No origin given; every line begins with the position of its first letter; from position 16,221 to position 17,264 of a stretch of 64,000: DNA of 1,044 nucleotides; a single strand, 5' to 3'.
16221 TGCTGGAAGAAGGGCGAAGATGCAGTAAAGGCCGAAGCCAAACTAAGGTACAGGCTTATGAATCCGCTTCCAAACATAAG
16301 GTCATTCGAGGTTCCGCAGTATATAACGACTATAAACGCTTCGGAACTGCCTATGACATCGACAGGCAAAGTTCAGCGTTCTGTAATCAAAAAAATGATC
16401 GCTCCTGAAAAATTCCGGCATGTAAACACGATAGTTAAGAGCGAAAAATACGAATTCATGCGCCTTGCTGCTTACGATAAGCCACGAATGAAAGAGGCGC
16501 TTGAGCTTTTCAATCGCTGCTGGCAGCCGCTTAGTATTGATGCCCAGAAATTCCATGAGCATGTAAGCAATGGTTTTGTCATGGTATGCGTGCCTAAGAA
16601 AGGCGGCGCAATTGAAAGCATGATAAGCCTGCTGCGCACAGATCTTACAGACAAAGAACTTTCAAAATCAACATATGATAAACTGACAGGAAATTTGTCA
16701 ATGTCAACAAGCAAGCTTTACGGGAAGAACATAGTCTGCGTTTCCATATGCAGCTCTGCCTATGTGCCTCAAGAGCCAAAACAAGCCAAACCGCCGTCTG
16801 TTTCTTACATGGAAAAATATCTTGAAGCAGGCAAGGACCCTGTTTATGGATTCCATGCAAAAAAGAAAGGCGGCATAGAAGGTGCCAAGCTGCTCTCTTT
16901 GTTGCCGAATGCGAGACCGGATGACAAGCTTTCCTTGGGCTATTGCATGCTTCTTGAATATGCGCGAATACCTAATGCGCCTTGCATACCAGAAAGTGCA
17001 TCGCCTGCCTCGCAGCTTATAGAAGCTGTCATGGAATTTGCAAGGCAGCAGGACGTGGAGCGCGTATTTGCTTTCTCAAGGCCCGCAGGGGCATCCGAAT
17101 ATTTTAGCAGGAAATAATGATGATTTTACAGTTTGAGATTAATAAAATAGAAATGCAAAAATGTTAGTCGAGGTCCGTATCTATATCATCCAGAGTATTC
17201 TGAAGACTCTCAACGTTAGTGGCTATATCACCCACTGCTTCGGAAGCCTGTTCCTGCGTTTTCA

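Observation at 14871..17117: ANL-family AMP-dependent ligase fused to an uncharacterised ~250-aa C-terminal domain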

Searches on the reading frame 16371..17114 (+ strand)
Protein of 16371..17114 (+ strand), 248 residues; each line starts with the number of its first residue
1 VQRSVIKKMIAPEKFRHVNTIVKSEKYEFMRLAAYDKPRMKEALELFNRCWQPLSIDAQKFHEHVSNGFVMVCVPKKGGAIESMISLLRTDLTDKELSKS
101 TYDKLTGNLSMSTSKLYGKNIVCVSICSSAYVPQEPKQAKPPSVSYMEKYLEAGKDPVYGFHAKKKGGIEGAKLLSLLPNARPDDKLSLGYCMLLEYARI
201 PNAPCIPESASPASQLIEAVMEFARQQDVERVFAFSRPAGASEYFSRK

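Call 3: search_protein_families(library=pfam, proteins=[window:16371-17114:+], max_evalue=1)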
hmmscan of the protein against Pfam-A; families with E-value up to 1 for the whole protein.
window:16371-17114:+ (248 aa): 0 families

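Call 4: search_protein_families(library=ncbifam, proteins=[window:16371-17114:+], max_evalue=1)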
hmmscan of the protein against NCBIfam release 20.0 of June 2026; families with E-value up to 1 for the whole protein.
window:16371-17114:+ (248 aa): 0 families

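Call 6: find_homologous_proteins(query=window:16401-17114:+, max_evalue=0.001)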
Query window:16401-17114:+ (238 aa): 2 proteins with E <= 0.001 among 282 candidates.
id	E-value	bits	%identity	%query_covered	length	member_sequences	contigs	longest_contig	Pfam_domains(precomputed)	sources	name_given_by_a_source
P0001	3.3e-122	424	79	100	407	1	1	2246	PF01315.28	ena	-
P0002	9.0e-45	171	41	99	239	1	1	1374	-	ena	-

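Call 7: search_solved_structures(query=window:16401-17114:+, max_evalue=10)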
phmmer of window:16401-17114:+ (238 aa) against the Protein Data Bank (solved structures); distinct sequences matched with E-value up to 10: 5.
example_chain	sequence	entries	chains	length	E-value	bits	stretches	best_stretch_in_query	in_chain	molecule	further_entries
1hus_A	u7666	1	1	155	0.31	14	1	146-205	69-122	RIBOSOMAL PROTEIN S7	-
7uci_A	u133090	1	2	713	0.45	13.5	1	130-188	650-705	Polyketide synthase-related protein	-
7ucl_A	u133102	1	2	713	0.45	13.5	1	130-188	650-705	Polyketide synthase-related protein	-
36za_ps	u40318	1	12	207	1.3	12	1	32-69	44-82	Vertex binding complex protein gp66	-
11lx_n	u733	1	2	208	1.3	11.9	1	32-69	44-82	Inner Baseplate Protein gp187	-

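Call 9: find_encoding_contigs(protein=P0001, flank=10000)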
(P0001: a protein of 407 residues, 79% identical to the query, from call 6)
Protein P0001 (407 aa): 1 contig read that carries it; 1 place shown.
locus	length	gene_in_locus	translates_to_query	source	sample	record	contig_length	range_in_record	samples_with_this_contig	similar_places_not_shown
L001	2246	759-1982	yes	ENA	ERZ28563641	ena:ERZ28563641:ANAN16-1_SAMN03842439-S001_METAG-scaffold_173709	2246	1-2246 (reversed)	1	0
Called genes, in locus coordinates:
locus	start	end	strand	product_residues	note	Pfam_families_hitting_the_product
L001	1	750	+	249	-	?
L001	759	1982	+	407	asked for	PF01315:Ald_Xan_dh_C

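Call 10: find_encoding_contigs(protein=P0002, flank=10000)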
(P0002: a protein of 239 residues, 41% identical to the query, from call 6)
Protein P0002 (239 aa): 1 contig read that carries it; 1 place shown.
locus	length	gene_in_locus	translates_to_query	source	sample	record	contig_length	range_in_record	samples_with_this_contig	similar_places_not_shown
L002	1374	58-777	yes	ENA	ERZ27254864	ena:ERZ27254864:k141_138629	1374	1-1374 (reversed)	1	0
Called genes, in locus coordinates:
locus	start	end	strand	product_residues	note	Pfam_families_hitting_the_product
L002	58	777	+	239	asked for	-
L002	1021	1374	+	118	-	?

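Call 28: predict_structure(alignment_id=A1)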
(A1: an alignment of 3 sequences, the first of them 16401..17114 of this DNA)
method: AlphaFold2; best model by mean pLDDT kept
length: 238 residues; sequences in the alignment: 3
mean_pLDDT: 70.8   pTM: 0.73
mean pLDDT of the five models: 70.8, 57.4, 49.7, 41.5, 38.3
residues with pLDDT >= 90: 1; 70-90: 155; 50-70: 49; < 50: 33
segments of 3 or more residues with pLDDT < 50: 1-10, 101-105, 173-179, 230-238
pLDDT, mean of each block of 10 residues (from residue 1): 33 79 68 83 72 76 87 85 80 61 56 80 56 74 76 72 79 49 80 70 79 82 73 44
secondary structure, 60 per line:
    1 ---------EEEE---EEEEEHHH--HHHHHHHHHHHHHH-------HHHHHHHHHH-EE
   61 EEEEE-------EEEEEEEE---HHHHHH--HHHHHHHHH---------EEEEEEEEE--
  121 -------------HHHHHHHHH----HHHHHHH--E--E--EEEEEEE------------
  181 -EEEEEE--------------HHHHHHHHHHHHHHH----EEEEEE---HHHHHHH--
elements in order: E10-13 E17-21 H27-40 H48-57 E59-65 E73-80 H84-89 H92-100 E110-118 H134-142 H147-153 E162-168 E182-187 H202-216 E221-226 H230-236

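Call 29: search_protein_representatives(alignment_id=A1)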
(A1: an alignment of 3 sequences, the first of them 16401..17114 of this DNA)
Query: 3 sequences, 240 profile positions. Proteins with E-value up to 0.001 (for the whole library): 95; up to 1e-10: 77; up to 1e-30: 20. The best 95 are listed.
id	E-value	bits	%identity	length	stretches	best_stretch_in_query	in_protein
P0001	5.7e-136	468.0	-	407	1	1-240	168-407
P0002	1.9e-125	433.6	-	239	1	2-240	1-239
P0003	4.3e-69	249.1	-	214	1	30-238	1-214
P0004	1.8e-68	247.1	-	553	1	3-237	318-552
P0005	2.3e-68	246.7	-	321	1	2-238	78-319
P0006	2.8e-68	246.4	-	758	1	5-237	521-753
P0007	3.7e-68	246.0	-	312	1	4-239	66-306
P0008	1.4e-65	237.6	-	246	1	3-224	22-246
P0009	1.7e-65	237.3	-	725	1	3-238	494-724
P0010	5.9e-53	196.3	-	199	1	47-238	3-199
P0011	3.6e-44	167.5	-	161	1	75-237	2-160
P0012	2.9e-41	158.0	-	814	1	10-238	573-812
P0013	4.3e-41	157.4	-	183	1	58-239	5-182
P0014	1.4e-40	155.8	-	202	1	49-238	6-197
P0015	1.4e-39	152.4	-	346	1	8-237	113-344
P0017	1.5e-32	129.4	-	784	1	10-238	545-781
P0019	3.9e-32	128.1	-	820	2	133-236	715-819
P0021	2.2e-30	122.4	-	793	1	10-235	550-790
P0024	1.0e-29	120.2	-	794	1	17-235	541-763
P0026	1.5e-29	119.6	-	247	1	11-236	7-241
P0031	2.1e-27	112.6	-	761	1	10-231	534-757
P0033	1.5e-25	106.5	-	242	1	22-235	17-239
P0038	8.3e-25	104.1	-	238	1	26-236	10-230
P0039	1.2e-24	103.5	-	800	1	11-235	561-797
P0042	6.9e-24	101.1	-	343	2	136-235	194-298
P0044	7.9e-23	97.6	-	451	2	134-236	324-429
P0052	1.8e-19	86.6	-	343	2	123-236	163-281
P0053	1.9e-19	86.6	-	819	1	11-235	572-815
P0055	5.4e-19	85.1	-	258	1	14-235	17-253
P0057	1.4e-17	80.5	-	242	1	9-236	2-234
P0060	9.2e-17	77.8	-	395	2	136-237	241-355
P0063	4.4e-16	75.5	-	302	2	140-233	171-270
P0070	2.6e-13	66.5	-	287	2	145-232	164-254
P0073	2.6e-12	63.2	-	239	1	24-234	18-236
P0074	2.7e-12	63.1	-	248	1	11-235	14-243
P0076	3.6e-11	59.4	-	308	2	136-234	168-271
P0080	3.5e-10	56.2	-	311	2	131-232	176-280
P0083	4.9e-08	49.2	-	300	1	138-236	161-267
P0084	5.2e-08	49.1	-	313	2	137-231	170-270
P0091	2.3e-05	40.4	-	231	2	158-188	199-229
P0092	3.5e-05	39.9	-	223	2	161-188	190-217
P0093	6.7e-05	38.9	-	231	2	160-187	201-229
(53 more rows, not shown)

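Call 30: search_protein_families(library=pfam, proteins=[P0006, P0009, P0012, P0017, P0019, P0021, P0024, P0031, P0039, P0053], max_evalue=0.01)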
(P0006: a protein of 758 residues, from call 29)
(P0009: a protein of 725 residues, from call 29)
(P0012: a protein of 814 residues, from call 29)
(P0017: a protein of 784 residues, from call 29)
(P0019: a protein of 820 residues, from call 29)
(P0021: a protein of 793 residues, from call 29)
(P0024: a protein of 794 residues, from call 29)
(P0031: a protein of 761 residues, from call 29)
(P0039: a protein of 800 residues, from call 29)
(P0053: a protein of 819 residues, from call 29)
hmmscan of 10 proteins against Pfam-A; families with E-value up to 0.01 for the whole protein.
P0006 (758 aa): 2 families
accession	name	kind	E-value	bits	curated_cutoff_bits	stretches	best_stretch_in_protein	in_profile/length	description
PF00501.34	AMP-binding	-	1.8e-55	188.8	29.9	1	37-373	19-383/384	AMP-binding enzyme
PF13193.12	AMP-binding_C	-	9.9e-05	23.6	24.5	1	434-506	11-76/76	AMP-binding enzyme C-terminal domain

P0009 (725 aa): 2 families
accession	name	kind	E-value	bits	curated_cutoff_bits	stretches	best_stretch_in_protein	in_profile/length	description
PF00501.34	AMP-binding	-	1.5e-57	195.6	29.9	1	15-358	2-383/384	AMP-binding enzyme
PF13193.12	AMP-binding_C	-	0.00036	21.8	24.5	1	410-482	7-76/76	AMP-binding enzyme C-terminal domain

P0012 (814 aa): 3 families
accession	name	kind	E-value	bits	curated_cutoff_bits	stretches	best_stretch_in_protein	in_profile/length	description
PF00501.34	AMP-binding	-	7.7e-58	196.6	29.9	1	34-407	5-383/384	AMP-binding enzyme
PF13193.12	AMP-binding_C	-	1e-05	26.8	24.5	1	471-548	10-76/76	AMP-binding enzyme C-terminal domain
PF23562.2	AMP-binding_C_3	-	0.0051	17.6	20.8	1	449-559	4-113/124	AMP-binding enzyme C-terminal domain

P0017 (784 aa): 2 families
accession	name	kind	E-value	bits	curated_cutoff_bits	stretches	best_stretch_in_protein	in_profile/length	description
PF00501.34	AMP-binding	-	3.2e-68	230.7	29.9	1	28-392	3-383/384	AMP-binding enzyme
PF13193.12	AMP-binding_C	-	0.0026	19.1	24.5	0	450-525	4-76/76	AMP-binding enzyme C-terminal domain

P0019 (820 aa): 2 families
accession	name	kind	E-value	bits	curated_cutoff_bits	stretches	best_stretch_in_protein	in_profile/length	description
PF00501.34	AMP-binding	-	5.1e-69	233.3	29.9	1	39-405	6-384/384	AMP-binding enzyme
PF13193.12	AMP-binding_C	-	0.0001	23.6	24.5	1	459-540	2-76/76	AMP-binding enzyme C-terminal domain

P0021 (793 aa): 2 families
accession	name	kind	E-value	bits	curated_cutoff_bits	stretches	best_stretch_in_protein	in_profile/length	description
PF00501.34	AMP-binding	-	2.7e-69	234.3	29.9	1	28-399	3-384/384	AMP-binding enzyme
PF13193.12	AMP-binding_C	-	5.6e-07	30.8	24.5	1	453-530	2-76/76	AMP-binding enzyme C-terminal domain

P0024 (794 aa): 2 families
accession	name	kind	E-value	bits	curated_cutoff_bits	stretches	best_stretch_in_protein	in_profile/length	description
PF00501.34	AMP-binding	-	1.4e-67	228.6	29.9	1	39-384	1-384/384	AMP-binding enzyme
PF13193.12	AMP-binding_C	-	1e-08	36.4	24.5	1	438-520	2-76/76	AMP-binding enzyme C-terminal domain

P0031 (761 aa): 2 families
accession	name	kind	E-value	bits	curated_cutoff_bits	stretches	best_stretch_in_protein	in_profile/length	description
PF00501.34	AMP-binding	-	8.6e-57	193.1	29.9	1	30-389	7-383/384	AMP-binding enzyme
PF13193.12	AMP-binding_C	-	0.005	18.2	24.5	0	440-515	2-76/76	AMP-binding enzyme C-terminal domain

P0039 (800 aa): 2 families
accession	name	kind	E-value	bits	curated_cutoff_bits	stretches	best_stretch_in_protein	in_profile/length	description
PF00501.34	AMP-binding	-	2.2e-64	218.1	29.9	1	35-403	4-383/384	AMP-binding enzyme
PF13193.12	AMP-binding_C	-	0.0025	19.1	24.5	0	458-544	2-76/76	AMP-binding enzyme C-terminal domain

P0053 (819 aa): 2 families
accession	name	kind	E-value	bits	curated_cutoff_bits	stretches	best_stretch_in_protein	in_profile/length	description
PF00501.34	AMP-binding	-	1.5e-54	185.7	29.9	1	42-421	6-384/384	AMP-binding enzyme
PF13193.12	AMP-binding_C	-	1.5e-08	35.9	24.5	1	475-555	2-76/76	AMP-binding enzyme C-terminal domain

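Call 31: search_protein_families(library=pfam, proteins=[P0042, P0052, P0060, P0063, P0070, P0076, P0080, P0083, P0084, P0044], max_evalue=0.1)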
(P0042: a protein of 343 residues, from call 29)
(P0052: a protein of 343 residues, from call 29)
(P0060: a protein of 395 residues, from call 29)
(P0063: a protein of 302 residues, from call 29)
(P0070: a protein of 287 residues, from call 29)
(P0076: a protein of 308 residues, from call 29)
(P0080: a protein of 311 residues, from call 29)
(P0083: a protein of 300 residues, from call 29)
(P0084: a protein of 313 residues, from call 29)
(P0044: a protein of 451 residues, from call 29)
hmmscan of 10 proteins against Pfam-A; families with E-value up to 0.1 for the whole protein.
P0042 (343 aa): 0 families

P0052 (343 aa): 0 families

P0060 (395 aa): 0 families

P0063 (302 aa): 1 family
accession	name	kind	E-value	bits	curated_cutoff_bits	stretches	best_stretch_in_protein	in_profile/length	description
PF12549.13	TOH_N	-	0.05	13.8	21.1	0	263-274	8-19/25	Tyrosine hydroxylase N terminal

P0070 (287 aa): 0 families

P0076 (308 aa): 0 families

P0080 (311 aa): 1 family
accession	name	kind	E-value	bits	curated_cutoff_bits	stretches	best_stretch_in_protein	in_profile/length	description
PF13527.13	Acetyltransf_9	-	0.045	14.2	25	1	35-84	7-59/127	Acetyltransferase (GNAT) domain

P0083 (300 aa): 0 families

P0084 (313 aa): 0 families

P0044 (451 aa): 2 families
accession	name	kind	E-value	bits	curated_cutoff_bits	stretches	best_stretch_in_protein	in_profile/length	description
PF13193.12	AMP-binding_C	-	0.00093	20.5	24.5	1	115-200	3-76/76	AMP-binding enzyme C-terminal domain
PF00501.34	AMP-binding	-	0.0025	17.1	29.9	1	34-59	359-384/384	AMP-binding enzyme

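Call 36: search_solved_structures(query=A2, max_evalue=10, show_alignments=2)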
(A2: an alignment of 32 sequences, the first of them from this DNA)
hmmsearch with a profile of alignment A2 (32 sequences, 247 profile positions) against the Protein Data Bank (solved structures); distinct sequences matched with E-value up to 10: 6.
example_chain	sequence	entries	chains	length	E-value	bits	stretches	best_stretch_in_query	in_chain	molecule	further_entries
7uci_A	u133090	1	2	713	3.4e-06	29.7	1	148-196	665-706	Polyketide synthase-related protein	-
7ucl_A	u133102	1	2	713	3.4e-06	29.7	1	148-196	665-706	Polyketide synthase-related protein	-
2ree_A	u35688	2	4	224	0.00016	24.3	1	150-197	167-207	CurA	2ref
6mfc_B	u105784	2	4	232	0.1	15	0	150-190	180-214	GphF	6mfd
4evy_A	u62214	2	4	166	1.1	11.7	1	18-78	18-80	Aminoglycoside N(6')-acetyltransferase type 1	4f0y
2lr0_A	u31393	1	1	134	1.2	11.5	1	5-38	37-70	P-loop ntpase fold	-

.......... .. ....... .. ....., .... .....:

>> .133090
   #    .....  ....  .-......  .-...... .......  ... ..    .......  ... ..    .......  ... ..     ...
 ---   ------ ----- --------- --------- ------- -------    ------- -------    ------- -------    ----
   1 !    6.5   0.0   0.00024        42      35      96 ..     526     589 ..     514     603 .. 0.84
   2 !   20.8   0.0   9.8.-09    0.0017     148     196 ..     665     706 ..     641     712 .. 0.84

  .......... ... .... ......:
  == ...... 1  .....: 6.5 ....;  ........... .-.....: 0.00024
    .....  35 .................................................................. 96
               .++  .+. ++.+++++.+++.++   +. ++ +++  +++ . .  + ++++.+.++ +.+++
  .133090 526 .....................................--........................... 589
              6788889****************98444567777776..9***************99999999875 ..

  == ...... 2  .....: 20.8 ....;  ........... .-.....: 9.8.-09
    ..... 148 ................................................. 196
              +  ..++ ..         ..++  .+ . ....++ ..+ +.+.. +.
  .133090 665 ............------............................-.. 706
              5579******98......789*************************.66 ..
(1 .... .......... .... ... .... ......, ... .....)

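Call 42: search_protein_families(library=pfam, proteins=[P0091, P0092, P0093, P0026, P0033, P0038, P0055, P0057, P0073, P0074], max_evalue=1)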
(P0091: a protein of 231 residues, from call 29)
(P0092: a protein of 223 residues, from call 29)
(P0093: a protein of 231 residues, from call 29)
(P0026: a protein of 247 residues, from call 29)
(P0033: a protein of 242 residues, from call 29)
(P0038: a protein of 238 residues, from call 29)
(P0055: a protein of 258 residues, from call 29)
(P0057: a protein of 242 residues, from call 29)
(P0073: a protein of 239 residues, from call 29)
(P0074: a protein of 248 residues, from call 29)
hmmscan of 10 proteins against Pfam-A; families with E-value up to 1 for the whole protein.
P0091 (231 aa): 3 families
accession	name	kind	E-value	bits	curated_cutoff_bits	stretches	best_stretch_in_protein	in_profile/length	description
PF00583.31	Acetyltransf_1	-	5e-08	33.7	20.7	1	40-146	18-102/116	Acetyltransferase (GNAT) family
PF13508.13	Acetyltransf_7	-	0.017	15.9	27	1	106-144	30-68/84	Acetyltransferase (GNAT) domain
PF14542.12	Acetyltransf_CG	-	0.26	11.9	30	1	101-138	22-59/80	GCN5-related N-acetyl-transferase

P0092 (223 aa): 0 families

P0093 (231 aa): 1 family
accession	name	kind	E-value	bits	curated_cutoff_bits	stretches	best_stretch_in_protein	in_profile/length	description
PF06244.18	Ccdc124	-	0.077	13.8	24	1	14-59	31-76/82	Coiled-coil domain-containing protein 124 /Oxs1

P0026 (247 aa): 0 families

P0033 (242 aa): 1 family
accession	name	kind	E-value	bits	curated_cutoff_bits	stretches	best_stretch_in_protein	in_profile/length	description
PF13798.11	PCYCGC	-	0.22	11.9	25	1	96-129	96-130/153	Protein of unknown function with PCYCGC motif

P0038 (238 aa): 1 family
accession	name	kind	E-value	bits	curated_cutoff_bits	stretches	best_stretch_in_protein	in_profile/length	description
PF13527.13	Acetyltransf_9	-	0.2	12.1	25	1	27-88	23-87/127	Acetyltransferase (GNAT) domain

P0055 (258 aa): 0 families

P0057 (242 aa): 1 family
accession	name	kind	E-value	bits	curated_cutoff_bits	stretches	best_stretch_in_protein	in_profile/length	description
PF24848.1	DUF7723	-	0.0016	18.9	27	1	77-143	4-70/71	Family of unknown function (DUF7723)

P0073 (239 aa): 1 family
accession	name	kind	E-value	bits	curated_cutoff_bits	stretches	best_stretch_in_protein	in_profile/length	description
PF13527.13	Acetyltransf_9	-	0.072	13.5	25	1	24-79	10-67/127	Acetyltransferase (GNAT) domain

P0074 (248 aa): 0 families

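Call 44: predict_structure(alignment_id=A2)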
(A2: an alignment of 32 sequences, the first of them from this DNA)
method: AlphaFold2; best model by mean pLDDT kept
length: 243 residues; sequences in the alignment: 32
mean_pLDDT: 95.2   pTM: 0.91
mean pLDDT of the five models: 95.2, 95.0, 94.6, 94.4, 93.8
residues with pLDDT >= 90: 217; 70-90: 23; 50-70: 3; < 50: 0
segments of 3 or more residues with pLDDT < 50: none
pLDDT, mean of each block of 10 residues (from residue 1): 74 92 96 97 96 98 98 96 98 98 98 97 96 95 98 97 93 98 98 87 93 96 96 97 93
secondary structure, 60 per line:
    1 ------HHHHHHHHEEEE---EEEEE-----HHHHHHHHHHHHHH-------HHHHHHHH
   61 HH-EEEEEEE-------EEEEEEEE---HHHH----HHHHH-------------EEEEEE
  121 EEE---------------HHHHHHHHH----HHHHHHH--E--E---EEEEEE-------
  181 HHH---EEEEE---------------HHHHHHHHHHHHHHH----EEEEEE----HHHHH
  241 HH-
elements in order: H7-14 E15-18 E22-26 H32-45 H53-62 E64-70 E78-85 H89-92 H97-101 E115-123 H139-147 H152-158 E168-173 E187-191 H207-221 E226-231 H236-242
